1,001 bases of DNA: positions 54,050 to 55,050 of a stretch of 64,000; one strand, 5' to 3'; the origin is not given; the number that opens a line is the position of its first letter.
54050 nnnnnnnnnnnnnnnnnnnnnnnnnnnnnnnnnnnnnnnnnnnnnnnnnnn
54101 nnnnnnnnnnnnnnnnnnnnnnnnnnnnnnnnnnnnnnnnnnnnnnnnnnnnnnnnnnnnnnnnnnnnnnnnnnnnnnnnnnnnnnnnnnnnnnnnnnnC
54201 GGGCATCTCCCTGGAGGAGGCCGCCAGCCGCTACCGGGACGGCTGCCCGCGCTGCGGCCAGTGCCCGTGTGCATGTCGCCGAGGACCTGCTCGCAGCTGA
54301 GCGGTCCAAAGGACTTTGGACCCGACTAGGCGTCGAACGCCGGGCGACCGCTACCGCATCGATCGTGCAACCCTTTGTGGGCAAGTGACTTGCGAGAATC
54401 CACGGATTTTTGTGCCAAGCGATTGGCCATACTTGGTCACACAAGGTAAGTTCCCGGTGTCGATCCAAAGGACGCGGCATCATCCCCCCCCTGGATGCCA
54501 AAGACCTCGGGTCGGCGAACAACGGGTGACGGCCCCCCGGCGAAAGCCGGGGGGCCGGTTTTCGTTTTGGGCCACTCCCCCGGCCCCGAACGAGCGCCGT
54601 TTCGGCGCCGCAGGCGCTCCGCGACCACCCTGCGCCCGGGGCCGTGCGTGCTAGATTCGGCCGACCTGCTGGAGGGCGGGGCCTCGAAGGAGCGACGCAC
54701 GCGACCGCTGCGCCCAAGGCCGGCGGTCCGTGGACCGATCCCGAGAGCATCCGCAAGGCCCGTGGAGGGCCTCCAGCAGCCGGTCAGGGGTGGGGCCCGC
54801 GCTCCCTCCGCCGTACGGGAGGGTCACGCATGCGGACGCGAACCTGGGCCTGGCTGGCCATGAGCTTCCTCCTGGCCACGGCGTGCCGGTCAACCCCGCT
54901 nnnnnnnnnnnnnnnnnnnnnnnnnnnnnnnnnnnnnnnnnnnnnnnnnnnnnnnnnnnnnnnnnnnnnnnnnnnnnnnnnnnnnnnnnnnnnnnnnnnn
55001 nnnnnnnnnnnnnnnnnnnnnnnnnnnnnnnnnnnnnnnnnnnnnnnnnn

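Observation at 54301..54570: Low-GC non-coding island with strong intrinsic terminator: candidate small RNA or riboregulatory leader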

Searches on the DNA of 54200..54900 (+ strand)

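Call 5: search_rna_families(source=window, start=54200, end=54900, threshold=evalue, max_evalue=10, show_alignments=4)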
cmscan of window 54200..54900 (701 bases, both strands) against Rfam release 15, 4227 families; matches with E-value up to 10: 7.
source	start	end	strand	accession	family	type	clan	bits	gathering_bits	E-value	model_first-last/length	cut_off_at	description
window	54529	54562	-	RF02621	BSnc120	Gene; sRNA;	-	26.4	114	0.00096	37-70/88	no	Brucella sRNA 120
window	54533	54601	+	RF03538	Flavi_TBFV_CRE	Cis-reg;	-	21.5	60.5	0.8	1-106/106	no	Tick-borne Flavivirus 3' UTR cis-acting replication element (CRE)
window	54542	54587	-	RF02802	PyrR204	Gene; snRNA; snoRNA; HACA-box;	-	19.9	71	0.19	1-57/57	no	Pyrobaculum sRNA 204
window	54298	54386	+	RF03547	Flavi_xrRNA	Cis-reg;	-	19.5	37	3.6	1-80/80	no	General Flavivirus exoribonuclease-resistant RNA element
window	54530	54557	-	RF00236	ctRNA_pGA1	Gene; antisense;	-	16.6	45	1.4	36-63/79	no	ctRNA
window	54585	54626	-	RF01057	SAH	Cis-reg; riboswitch;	-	15.7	37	2.7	1-78/78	no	SAH (S-adenosyl-L-homocysteine) riboswitch aptamer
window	54530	54597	-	RF01679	P36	Gene; sRNA;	-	15.5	36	2.2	1-61/61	no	Pseudomonas sRNA P36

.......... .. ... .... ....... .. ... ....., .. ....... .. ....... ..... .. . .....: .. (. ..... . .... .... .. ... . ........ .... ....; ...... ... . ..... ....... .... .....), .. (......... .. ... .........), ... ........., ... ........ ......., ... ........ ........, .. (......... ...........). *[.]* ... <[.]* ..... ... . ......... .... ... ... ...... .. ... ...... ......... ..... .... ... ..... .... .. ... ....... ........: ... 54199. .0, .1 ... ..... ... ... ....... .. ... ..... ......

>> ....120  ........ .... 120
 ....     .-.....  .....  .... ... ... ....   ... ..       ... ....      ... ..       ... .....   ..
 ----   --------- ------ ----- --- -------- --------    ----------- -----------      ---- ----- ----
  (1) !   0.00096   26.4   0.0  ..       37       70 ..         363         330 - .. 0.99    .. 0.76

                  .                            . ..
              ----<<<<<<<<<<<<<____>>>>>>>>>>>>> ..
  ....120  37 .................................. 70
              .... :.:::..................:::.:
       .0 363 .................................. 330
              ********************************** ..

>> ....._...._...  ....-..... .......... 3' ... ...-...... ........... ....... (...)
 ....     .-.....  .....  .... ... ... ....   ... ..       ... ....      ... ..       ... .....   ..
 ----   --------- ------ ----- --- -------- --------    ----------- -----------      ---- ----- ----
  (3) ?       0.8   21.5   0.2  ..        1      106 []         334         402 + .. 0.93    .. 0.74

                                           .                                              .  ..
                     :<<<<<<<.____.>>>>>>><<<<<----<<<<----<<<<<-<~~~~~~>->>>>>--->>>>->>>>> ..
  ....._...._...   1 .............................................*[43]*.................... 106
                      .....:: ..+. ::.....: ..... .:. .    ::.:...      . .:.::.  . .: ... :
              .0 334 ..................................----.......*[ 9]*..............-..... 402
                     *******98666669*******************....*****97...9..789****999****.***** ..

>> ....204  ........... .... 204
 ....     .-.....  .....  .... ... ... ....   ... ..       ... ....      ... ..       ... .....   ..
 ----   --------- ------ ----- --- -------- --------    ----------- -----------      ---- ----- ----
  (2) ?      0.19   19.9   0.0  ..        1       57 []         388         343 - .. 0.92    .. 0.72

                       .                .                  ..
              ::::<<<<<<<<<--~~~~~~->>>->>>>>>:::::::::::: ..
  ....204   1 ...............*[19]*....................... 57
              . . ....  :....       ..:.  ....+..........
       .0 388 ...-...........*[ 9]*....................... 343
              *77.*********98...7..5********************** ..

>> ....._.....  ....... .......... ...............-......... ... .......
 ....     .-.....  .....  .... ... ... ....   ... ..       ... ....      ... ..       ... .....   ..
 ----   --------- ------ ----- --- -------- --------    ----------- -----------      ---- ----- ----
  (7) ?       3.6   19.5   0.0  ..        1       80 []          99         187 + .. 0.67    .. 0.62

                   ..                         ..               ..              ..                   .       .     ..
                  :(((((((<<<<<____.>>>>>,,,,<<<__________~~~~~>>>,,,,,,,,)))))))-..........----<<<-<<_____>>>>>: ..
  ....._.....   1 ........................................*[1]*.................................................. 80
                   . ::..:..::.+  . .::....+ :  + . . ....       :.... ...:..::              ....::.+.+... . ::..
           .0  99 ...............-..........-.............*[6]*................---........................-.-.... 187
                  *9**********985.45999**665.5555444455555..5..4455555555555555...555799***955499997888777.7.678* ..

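Call 44: build_rna_model(alignment_id=A6, structure=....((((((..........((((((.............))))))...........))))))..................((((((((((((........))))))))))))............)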
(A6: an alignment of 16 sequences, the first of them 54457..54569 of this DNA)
Model R1 built from alignment A6 (16 sequences, 124 columns); structure: as given.
model positions 115; base pairs 24; branch points 1; effective number of sequences 2.11; information 0.59 bits per position. Calibrated on 0.2 Mb of random sequence (short: E-values are rough).
structure used (alignment columns):
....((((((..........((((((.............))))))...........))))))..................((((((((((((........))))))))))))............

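Call 45: search_with_rna_model(model_id=R1, sources=[window, L004, L005, L006, L007, L008, L009, L010, L011, L012, L013, L014, L016, L018, L021, L022, L025, L027, L029, L032, L033, L035, L038, L051, L057, L058, L065, L066, L083, L204, L207, L209, L211, L212, L213, L214, L215, L216], max_evalue=1, show_alignments=0)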
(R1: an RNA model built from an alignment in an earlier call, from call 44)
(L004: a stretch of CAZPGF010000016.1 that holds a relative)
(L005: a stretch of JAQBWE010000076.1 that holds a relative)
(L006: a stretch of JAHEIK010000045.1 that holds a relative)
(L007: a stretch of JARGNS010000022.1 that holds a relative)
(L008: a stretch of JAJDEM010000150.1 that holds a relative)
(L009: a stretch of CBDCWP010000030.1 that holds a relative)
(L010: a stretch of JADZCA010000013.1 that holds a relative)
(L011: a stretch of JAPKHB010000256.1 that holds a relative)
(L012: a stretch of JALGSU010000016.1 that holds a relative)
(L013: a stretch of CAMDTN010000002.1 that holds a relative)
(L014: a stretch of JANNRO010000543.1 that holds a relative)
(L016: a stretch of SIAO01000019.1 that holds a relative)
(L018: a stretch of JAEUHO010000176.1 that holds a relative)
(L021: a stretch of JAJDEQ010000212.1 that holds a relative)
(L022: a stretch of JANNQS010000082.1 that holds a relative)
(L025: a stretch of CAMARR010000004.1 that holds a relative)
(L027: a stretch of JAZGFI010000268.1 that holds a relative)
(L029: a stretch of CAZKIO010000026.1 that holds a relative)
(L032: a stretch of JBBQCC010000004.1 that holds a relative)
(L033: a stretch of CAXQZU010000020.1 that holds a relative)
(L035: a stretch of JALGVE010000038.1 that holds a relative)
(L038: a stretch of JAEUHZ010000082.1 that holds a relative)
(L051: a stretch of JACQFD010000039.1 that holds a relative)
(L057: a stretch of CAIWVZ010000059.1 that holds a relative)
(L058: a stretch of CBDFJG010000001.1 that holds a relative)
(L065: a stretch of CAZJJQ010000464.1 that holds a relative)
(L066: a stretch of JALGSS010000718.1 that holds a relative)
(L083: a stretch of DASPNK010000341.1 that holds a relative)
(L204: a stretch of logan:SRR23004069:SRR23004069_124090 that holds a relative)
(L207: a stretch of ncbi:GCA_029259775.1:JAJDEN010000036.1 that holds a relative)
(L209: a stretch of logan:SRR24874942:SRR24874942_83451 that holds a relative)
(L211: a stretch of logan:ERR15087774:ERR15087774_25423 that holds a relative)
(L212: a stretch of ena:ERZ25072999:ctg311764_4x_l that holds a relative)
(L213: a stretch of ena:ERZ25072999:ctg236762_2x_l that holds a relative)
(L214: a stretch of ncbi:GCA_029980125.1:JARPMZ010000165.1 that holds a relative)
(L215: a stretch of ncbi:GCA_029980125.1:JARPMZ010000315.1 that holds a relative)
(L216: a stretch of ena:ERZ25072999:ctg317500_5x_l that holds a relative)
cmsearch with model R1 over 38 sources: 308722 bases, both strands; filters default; matches with E-value up to 1: 42.
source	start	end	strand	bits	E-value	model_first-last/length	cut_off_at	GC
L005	2293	2407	+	113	2.6e-31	1-115/115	no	0.63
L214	2929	3041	+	111.4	7.5e-31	1-115/115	no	0.61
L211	2383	2496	+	109.4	3.1e-30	1-115/115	no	0.62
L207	2920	3032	+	109.1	3.7e-30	1-115/115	no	0.62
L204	3066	3180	+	106.3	2.5e-29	1-115/115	no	0.68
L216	2901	3010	+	102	4.9e-28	1-115/115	no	0.63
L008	4400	4512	+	100.9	1e-27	1-115/115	no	0.58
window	54457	54568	+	100.8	1.2e-27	1-115/115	no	0.66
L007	2471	2583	+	100.6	1.3e-27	1-115/115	no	0.63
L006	4399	4512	+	97.4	1.2e-26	1-115/115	no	0.62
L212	3000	3112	+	97.1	1.4e-26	1-115/115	no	0.65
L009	4403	4514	+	94.9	6.8e-26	1-115/115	no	0.66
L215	2989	3102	+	91.2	8.6e-25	1-115/115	no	0.63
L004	4508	4621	+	90.2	1.6e-24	1-115/115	no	0.68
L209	2245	2360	+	87.4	1.1e-23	1-115/115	no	0.64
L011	2401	2511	+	77.3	1.2e-20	1-115/115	no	0.71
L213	2956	3057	+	58.3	5.5e-15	1-115/115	no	0.72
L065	1053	1138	+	40.1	1.6e-09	1-115/115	no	0.77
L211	2445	2541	-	28.4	4.9e-06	1-115/115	no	0.66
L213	3008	3103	-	26.9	1.4e-05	1-115/115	no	0.68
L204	3131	3207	-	25.9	2.7e-05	1-115/115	no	0.71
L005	2356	2430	-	25.7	3.1e-05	1-115/115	no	0.65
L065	1098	1127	-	25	5e-05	75-104/115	no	0.9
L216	2974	3002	-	23.7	0.00013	74-104/115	no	0.83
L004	4572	4648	-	22.8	0.00024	1-115/115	no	0.77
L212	3074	3112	-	22.7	0.00026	64-104/115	no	0.67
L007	2543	2572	-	22.3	0.00034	75-104/115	no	0.7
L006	4473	4501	-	22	0.00041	75-104/115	no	0.83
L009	4464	4532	-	21.8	0.00046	1-115/115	no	0.75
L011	2469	2501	-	21.7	0.00048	74-104/115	no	0.82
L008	4461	4546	-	20.7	0.001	1-115/115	no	0.7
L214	3002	3030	-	19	0.0033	75-104/115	no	0.79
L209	2308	2391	-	18.9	0.0034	1-115/115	no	0.7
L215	3050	3162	-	18.5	0.0044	1-115/115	no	0.69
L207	2982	3106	-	17.2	0.011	1-115/115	no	0.66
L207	1403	1508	+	14.6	0.065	1-115/115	no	0.7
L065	628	728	-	12.7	0.24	1-115/115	no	0.73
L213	2925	2953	+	12.2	0.35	20-47/115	no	0.72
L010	5164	5269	-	11.7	0.48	1-115/115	no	0.62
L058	5948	5980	-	11.4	0.61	70-104/115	no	0.79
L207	1400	1515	-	10.9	0.86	1-115/115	no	0.69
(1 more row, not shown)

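Call 60: search_rna_families(source=window, start=54440, end=54580, threshold=evalue, max_evalue=10, show_alignments=0)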
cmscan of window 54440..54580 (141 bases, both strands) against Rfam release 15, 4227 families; matches with E-value up to 10: 26.
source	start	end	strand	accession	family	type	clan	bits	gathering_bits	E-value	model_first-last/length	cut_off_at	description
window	54529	54562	-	RF02621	BSnc120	Gene; sRNA;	-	26.4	114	0.00019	37-70/88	no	Brucella sRNA 120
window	54528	54557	+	RF01867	CC2171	Gene; sRNA;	-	23.1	75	0.0018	130-159/159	no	caulobacter sRNA CC2171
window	54512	54557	+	RF02949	Cupriavidus-1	Gene; sRNA;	-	19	45.5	0.58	1-78/78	no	Cupriavidus-1 RNA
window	54531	54556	-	RF03900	mir-9242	Gene; miRNA;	-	17.9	62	0.72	1-66/66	no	mir-9242 microRNA precursor family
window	54534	54580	+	RF03538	Flavi_TBFV_CRE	Cis-reg;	-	17.7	60.5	1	1-50/106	3'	Tick-borne Flavivirus 3' UTR cis-acting replication element (CRE)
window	54514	54565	+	RF02353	BjrC68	Gene; sRNA;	-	17.5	39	0.015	1-82/82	no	Bradyrhizobiaceae sRNA BjrC68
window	54504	54567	+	RF00236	ctRNA_pGA1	Gene; antisense;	-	17.1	45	0.21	1-79/79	no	ctRNA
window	54522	54580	+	RF02829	Scr4115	Gene; sRNA;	-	15.8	58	4.7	1-60/109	3'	Streptomyces RNA 4115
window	54542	54577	-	RF02802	PyrR204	Gene; snRNA; snoRNA; HACA-box;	-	15.2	71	0.76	1-57/57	no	Pyrobaculum sRNA 204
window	54528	54559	-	RF02225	sX6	Gene; sRNA;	-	14.6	40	0.036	292-323/342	no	Proteobacterial sRNA sX6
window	54508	54578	+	RF00771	mir-185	Gene; miRNA;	-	14.6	60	2.5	1-79/79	no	mir-185 microRNA precursor family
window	54530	54580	-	RF01679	P36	Gene; sRNA;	-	14.5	36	0.79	14-61/61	5'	Pseudomonas sRNA P36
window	54516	54571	+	RF03877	mir-3937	Gene; miRNA;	-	13.9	84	2.8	1-102/102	no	mir-3937 microRNA precursor family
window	54510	54553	-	RF03538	Flavi_TBFV_CRE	Cis-reg;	-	13.8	60.5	7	1-106/106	no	Tick-borne Flavivirus 3' UTR cis-acting replication element (CRE)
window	54527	54559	+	RF02225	sX6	Gene; sRNA;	-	13.5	40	0.076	291-323/342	no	Proteobacterial sRNA sX6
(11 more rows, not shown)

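Call 68: search_with_rna_model(model_id=R1, sources=[L217, L218, L010, L014, L018, L033, L065], max_evalue=1, filters=off, show_alignments=3)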
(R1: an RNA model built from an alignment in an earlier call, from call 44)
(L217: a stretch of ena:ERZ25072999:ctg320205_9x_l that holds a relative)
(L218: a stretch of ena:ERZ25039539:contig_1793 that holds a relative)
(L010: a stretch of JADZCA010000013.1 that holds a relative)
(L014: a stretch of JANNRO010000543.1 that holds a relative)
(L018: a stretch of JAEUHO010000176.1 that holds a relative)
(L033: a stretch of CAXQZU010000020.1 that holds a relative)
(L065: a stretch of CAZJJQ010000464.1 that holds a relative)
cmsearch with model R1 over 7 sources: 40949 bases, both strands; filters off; matches with E-value up to 1: 16.
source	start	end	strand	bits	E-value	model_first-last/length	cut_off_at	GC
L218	3430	3541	+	40.4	1.6e-10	1-115/115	no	0.7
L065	1053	1138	+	40.1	2.1e-10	1-115/115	no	0.77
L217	3474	3552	+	26.8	1.9e-06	1-115/115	no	0.54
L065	1098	1127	-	25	6.7e-06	75-104/115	no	0.9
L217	3500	3587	-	21.7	6.5e-05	1-115/115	no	0.53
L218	3499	3530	-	18.3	0.00069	75-104/115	no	0.81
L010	6989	7017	-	12.8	0.03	75-104/115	no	0.9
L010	6989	7017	+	12.7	0.031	75-104/115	no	0.9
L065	628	728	-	12.7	0.033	1-115/115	no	0.73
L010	5164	5269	-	11.7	0.064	1-115/115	no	0.62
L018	4533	4560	-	10.5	0.14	75-104/115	no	0.89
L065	786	891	+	9.4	0.31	1-115/115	no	0.69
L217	1556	1623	+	8.3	0.68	1-115/115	no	0.53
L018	4533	4560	+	8.2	0.71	75-104/115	no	0.89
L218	1965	2052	+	8.1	0.79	1-115/115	no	0.73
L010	6316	6352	+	8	0.83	67-104/115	no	0.78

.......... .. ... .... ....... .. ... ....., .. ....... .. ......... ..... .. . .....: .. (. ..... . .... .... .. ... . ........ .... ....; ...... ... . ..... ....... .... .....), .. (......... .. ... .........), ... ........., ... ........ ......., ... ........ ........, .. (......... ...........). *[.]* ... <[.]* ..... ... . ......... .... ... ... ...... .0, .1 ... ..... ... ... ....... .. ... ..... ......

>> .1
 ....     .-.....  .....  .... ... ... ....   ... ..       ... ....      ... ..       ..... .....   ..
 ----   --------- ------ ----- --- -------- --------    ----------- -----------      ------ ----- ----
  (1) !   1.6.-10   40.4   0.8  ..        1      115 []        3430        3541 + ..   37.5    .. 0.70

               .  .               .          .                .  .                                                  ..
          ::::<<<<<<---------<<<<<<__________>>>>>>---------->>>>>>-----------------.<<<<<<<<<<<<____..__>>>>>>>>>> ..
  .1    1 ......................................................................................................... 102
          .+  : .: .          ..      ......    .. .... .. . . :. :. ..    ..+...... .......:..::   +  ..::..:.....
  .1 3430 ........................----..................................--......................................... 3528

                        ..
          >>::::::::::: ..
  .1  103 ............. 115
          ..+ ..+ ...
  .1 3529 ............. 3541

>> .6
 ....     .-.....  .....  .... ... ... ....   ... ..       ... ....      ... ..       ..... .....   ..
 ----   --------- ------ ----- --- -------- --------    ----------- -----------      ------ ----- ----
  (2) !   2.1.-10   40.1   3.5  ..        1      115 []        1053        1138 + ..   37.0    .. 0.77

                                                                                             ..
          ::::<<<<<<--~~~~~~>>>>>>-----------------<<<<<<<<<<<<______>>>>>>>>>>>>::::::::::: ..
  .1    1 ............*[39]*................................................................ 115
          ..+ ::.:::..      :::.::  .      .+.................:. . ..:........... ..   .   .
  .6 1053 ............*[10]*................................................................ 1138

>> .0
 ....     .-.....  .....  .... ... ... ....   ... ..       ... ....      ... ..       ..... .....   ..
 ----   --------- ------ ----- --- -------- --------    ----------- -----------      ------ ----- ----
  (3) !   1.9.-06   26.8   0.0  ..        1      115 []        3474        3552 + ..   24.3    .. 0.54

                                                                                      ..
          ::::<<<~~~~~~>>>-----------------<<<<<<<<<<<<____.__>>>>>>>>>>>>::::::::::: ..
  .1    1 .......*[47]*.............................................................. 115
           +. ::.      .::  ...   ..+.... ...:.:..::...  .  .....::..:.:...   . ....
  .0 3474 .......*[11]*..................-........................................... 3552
